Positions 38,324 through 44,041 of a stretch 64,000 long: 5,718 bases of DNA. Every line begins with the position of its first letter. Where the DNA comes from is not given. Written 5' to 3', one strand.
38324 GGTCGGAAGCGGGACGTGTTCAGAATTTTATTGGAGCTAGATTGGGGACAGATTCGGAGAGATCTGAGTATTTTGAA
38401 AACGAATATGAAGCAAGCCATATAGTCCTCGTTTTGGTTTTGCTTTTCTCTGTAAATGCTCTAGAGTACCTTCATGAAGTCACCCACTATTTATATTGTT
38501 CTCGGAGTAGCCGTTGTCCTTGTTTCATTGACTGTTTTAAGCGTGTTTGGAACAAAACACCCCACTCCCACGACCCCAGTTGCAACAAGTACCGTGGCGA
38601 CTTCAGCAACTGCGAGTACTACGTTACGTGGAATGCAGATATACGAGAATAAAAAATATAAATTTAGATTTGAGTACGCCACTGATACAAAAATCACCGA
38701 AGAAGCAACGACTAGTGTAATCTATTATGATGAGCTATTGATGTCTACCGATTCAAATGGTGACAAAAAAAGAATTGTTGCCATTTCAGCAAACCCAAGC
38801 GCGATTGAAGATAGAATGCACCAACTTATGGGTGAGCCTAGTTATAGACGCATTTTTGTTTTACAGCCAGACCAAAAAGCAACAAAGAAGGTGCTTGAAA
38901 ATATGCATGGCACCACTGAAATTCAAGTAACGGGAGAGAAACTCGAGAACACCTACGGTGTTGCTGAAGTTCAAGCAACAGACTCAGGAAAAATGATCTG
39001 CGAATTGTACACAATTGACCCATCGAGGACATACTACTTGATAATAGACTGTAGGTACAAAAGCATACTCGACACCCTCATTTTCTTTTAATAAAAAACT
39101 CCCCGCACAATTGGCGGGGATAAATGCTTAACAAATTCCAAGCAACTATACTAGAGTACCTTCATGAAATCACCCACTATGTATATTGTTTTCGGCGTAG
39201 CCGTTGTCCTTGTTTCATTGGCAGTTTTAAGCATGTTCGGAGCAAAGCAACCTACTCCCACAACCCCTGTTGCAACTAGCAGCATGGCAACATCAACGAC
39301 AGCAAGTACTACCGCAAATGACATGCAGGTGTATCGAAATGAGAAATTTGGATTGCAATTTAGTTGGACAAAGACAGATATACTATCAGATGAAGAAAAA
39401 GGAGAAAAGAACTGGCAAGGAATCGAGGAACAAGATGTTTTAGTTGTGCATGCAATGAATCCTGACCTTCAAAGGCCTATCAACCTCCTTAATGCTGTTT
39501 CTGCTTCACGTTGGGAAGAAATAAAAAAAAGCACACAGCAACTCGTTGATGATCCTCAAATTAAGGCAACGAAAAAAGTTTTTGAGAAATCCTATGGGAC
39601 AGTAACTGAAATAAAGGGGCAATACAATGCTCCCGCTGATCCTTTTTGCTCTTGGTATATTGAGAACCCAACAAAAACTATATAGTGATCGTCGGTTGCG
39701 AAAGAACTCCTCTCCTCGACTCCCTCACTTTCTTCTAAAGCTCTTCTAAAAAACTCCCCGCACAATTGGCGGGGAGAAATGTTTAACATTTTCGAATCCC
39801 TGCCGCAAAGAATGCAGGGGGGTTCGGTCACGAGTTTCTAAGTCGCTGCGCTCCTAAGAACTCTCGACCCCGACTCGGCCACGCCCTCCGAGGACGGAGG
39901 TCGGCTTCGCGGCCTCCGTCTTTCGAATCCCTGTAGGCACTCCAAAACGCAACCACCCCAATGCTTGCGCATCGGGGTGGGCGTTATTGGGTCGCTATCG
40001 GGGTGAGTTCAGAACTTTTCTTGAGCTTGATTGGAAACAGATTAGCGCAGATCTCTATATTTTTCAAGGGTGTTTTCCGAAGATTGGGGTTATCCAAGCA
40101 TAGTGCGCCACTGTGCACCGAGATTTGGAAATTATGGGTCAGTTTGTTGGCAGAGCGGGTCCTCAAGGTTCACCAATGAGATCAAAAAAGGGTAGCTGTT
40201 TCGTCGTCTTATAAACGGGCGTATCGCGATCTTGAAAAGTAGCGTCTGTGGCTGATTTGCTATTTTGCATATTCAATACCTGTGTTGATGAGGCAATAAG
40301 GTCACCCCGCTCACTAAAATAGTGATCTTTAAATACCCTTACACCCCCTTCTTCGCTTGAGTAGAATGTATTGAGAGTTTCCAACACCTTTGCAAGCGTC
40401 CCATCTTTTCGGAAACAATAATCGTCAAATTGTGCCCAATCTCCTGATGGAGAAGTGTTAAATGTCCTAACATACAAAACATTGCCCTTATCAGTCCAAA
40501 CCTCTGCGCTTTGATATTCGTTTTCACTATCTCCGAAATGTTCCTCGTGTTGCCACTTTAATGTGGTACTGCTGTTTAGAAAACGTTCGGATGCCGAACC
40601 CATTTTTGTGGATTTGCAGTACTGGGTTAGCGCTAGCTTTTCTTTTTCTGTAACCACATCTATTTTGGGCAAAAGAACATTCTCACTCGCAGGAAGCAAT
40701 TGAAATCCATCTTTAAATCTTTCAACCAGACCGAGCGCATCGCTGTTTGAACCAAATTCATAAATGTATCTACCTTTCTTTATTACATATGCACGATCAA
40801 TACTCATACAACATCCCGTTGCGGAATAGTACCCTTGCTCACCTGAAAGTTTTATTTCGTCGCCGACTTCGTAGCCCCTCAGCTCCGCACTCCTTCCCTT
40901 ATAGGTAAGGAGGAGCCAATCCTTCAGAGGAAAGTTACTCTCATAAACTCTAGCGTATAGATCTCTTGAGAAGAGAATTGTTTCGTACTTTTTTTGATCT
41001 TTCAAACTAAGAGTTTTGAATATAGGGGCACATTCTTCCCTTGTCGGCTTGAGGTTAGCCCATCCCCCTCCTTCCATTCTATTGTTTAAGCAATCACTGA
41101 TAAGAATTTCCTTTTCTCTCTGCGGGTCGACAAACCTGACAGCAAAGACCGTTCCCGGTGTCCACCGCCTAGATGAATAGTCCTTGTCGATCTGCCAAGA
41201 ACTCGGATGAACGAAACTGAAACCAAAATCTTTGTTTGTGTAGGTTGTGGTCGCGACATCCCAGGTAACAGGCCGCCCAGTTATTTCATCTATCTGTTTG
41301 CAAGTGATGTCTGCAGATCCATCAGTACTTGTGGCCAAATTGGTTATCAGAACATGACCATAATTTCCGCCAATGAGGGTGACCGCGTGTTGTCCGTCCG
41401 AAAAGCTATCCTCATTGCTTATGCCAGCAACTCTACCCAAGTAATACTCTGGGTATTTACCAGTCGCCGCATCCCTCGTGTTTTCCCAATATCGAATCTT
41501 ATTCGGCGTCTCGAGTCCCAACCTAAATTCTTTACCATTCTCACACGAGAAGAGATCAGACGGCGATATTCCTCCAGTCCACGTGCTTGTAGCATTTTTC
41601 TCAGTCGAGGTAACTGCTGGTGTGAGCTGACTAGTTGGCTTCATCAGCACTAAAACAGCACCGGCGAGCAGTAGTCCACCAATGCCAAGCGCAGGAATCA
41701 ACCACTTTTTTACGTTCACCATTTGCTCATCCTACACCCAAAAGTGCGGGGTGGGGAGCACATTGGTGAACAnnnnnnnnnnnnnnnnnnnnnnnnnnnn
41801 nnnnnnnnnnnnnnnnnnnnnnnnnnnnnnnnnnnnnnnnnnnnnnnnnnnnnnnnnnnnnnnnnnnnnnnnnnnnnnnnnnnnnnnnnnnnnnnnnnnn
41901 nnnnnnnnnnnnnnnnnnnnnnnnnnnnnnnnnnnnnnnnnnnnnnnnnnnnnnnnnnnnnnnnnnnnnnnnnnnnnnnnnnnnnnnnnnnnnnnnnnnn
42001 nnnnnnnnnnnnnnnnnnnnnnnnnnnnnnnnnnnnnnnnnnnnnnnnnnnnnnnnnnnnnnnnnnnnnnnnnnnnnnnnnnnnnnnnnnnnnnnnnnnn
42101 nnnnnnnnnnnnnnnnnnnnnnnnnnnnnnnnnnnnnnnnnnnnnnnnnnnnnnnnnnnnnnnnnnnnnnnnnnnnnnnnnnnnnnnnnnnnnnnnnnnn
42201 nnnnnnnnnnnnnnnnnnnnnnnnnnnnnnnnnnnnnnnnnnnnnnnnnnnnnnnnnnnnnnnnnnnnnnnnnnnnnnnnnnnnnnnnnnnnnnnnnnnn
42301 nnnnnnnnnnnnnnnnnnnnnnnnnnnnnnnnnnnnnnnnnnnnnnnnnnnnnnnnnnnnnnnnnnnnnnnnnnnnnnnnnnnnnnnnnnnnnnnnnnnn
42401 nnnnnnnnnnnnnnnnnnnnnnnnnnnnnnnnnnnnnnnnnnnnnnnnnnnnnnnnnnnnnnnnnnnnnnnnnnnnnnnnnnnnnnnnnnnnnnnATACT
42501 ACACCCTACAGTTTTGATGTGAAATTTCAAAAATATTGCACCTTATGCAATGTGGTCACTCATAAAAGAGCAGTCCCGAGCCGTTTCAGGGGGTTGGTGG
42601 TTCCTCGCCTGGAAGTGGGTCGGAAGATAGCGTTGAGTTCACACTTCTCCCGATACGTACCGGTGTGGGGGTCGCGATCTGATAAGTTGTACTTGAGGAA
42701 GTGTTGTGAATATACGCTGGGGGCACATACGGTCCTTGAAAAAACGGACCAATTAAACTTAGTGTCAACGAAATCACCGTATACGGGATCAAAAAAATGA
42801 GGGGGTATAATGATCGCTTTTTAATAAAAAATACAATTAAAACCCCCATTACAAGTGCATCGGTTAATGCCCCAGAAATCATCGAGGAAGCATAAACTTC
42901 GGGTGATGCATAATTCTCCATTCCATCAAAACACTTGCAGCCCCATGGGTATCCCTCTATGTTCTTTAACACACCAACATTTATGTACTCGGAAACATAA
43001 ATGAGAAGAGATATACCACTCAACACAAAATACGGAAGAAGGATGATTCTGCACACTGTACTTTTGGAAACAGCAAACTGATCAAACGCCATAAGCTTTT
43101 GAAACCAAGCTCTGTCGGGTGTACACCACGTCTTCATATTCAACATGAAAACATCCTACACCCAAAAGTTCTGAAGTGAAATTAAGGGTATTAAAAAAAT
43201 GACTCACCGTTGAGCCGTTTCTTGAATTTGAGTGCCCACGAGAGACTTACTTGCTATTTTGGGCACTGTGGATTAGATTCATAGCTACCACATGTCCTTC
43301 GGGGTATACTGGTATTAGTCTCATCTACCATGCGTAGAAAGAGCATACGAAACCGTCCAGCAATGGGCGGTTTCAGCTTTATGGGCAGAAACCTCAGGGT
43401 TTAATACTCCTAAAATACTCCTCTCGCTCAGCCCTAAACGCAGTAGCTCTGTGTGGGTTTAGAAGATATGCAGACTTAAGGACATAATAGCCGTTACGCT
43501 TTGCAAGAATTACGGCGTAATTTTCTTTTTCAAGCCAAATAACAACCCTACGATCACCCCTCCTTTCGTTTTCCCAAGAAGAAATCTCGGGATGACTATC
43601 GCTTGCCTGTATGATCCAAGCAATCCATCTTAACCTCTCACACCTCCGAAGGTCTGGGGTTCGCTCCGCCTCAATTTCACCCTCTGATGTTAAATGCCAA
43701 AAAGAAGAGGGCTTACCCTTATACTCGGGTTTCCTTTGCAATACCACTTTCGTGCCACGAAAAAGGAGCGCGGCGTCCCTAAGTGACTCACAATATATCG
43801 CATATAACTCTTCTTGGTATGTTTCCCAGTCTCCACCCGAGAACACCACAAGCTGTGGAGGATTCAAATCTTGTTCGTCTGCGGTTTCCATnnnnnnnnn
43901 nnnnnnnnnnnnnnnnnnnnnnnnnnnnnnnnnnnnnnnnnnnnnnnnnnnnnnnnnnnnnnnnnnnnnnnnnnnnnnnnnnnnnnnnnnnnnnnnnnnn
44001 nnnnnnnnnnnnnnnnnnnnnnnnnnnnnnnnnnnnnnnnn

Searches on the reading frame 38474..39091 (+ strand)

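Call 84: search_protein_families(library=padloc, proteins=[window:38474-39091:+], max_evalue=0.001)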
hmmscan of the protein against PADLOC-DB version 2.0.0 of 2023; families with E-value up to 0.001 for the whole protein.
window:38474-39091:+ (205 aa): 1 family
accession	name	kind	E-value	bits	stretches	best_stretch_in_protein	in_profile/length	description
PDLC03064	Specificity_I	-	0.00022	18.6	1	45-160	250-362/409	Type I specificity subunit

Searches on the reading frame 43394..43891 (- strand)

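Call 18: search_protein_families(library=phrogs, proteins=[window:43394-43891:-], max_evalue=0.01)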
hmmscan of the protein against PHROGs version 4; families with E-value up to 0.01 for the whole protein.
window:43394-43891:- (165 aa): 1 family
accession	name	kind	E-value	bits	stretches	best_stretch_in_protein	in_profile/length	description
phrog_16230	-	DNA, RNA and nucleotide metabolism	5.7e-35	121.8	1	11-144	4-135/154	replication protein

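Call 53: search_protein_families(library=pfam, proteins=[window:43394-43891:-], max_evalue=0.001)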
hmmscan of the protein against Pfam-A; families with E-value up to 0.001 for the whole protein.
window:43394-43891:- (165 aa): 0 families

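Call 84: search_protein_families(library=padloc, proteins=[window:43394-43891:-], max_evalue=0.001)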
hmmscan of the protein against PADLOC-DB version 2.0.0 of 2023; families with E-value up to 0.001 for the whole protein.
window:43394-43891:- (165 aa): 11 families
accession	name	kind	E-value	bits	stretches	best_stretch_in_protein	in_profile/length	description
PDLC04357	PDC-M04B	-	2.8e-52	174.9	1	11-161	6-158/162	-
PDLC04355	PDC-M04B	-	5.2e-45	151.5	1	15-149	10-151/167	-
PDLC04360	PDC-M04B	-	3.7e-33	112.7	1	13-152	4-146/166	-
PDLC04356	PDC-M04B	-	5.6e-23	79.6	1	18-159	14-165/176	-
PDLC04367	PDC-M04B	-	1.7e-21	74.9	1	21-162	16-167/173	-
PDLC04364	PDC-M04B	-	5e-18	63.4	1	26-159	23-161/164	-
PDLC04361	PDC-M04B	-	4.7e-14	50.6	1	20-119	16-123/125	-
PDLC04366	PDC-M04B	-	3.5e-12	44.6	1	12-144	10-140/166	-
PDLC04358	PDC-M04B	-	1.6e-11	42.6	1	24-149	22-151/167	-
PDLC04365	PDC-M04B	-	1.6e-06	26.2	1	27-157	27-172/176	-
PDLC04362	PDC-M04B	-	2.3e-06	25.5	0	76-142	105-181/206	-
